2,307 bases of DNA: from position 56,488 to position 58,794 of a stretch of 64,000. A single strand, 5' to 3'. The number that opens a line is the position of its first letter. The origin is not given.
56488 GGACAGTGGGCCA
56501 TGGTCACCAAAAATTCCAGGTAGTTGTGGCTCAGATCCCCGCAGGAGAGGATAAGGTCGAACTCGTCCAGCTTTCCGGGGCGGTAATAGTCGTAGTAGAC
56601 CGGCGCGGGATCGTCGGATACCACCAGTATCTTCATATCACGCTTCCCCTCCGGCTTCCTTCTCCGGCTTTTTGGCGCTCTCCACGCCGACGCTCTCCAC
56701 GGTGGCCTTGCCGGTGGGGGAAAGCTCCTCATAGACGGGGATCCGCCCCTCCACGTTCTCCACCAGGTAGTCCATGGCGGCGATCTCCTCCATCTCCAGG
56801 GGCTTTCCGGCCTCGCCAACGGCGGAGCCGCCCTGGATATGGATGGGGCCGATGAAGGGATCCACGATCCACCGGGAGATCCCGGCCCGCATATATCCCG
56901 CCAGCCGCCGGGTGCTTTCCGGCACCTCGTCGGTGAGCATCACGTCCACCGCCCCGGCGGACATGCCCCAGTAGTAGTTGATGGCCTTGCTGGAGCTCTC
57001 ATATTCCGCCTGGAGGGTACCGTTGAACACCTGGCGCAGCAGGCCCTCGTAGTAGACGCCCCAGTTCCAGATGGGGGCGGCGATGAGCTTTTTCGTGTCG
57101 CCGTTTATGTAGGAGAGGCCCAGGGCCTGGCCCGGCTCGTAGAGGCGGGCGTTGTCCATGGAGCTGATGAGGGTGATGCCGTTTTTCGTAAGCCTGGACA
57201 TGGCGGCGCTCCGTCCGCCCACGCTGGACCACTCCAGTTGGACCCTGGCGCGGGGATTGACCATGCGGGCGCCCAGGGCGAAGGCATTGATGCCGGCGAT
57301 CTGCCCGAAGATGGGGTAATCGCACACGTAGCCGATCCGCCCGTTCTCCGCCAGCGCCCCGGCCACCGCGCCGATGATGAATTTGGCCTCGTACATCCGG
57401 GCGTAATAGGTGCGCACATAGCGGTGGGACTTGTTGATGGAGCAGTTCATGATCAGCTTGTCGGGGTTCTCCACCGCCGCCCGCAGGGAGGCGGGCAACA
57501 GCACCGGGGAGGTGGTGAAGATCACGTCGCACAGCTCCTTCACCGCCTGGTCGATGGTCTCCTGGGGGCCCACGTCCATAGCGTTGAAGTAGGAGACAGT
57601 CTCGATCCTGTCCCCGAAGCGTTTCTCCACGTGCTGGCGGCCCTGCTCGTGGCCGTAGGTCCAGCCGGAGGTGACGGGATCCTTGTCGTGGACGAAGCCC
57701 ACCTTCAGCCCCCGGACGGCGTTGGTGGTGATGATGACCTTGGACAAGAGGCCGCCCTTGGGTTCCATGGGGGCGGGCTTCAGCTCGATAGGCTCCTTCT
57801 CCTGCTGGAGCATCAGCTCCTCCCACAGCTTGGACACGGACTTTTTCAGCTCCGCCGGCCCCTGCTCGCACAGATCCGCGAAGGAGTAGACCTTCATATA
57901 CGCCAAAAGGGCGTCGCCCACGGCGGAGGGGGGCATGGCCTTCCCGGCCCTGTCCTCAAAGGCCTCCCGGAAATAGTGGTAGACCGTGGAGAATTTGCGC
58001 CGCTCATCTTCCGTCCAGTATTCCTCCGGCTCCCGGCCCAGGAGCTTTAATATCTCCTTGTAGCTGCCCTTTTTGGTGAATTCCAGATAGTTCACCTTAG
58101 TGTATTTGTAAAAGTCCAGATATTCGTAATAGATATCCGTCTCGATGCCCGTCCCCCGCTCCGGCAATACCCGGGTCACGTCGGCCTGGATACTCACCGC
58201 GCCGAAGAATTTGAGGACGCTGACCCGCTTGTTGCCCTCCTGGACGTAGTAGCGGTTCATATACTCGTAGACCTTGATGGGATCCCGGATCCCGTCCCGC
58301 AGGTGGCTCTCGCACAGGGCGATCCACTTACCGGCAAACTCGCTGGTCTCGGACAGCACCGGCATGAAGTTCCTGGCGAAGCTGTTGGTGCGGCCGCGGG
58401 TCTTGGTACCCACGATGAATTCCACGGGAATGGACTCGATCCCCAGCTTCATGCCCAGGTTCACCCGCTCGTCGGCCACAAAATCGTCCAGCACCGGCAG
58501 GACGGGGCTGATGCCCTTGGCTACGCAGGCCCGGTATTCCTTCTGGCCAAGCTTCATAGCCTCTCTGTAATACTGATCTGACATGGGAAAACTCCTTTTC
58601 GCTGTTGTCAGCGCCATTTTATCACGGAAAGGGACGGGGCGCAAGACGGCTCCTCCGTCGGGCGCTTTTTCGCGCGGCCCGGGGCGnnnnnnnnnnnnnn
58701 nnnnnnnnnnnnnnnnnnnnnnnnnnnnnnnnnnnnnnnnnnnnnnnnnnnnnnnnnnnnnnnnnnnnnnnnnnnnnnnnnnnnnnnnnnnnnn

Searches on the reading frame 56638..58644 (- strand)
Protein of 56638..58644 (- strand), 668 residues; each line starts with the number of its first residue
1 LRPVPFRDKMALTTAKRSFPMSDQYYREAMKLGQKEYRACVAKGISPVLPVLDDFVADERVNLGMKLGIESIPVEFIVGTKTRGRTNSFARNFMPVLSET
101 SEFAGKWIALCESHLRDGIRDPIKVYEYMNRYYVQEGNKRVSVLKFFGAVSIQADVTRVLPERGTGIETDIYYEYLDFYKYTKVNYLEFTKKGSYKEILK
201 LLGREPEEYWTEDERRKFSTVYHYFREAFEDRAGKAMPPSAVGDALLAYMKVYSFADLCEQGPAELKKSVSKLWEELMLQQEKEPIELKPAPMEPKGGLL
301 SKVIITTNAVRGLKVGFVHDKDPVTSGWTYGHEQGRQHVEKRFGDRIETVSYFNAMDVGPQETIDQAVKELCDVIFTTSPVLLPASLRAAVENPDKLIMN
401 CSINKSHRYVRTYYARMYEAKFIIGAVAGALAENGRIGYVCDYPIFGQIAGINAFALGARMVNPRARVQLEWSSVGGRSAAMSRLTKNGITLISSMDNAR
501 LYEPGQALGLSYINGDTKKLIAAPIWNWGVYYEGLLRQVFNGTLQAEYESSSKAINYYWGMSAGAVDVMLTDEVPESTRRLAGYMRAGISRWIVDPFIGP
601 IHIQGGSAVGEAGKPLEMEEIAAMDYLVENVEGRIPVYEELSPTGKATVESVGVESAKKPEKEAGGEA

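Call 63: search_protein_families(library=pfam, proteins=[window:56638-58644:-], max_evalue=0.001)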
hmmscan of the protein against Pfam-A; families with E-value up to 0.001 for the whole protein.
window:56638-58644:- (668 aa): 1 family
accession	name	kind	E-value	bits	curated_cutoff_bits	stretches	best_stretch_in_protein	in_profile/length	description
PF02608.20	Bmp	-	3.9e-12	46.2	24.1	1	325-473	14-163/301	ABC transporter substrate-binding protein PnrA-like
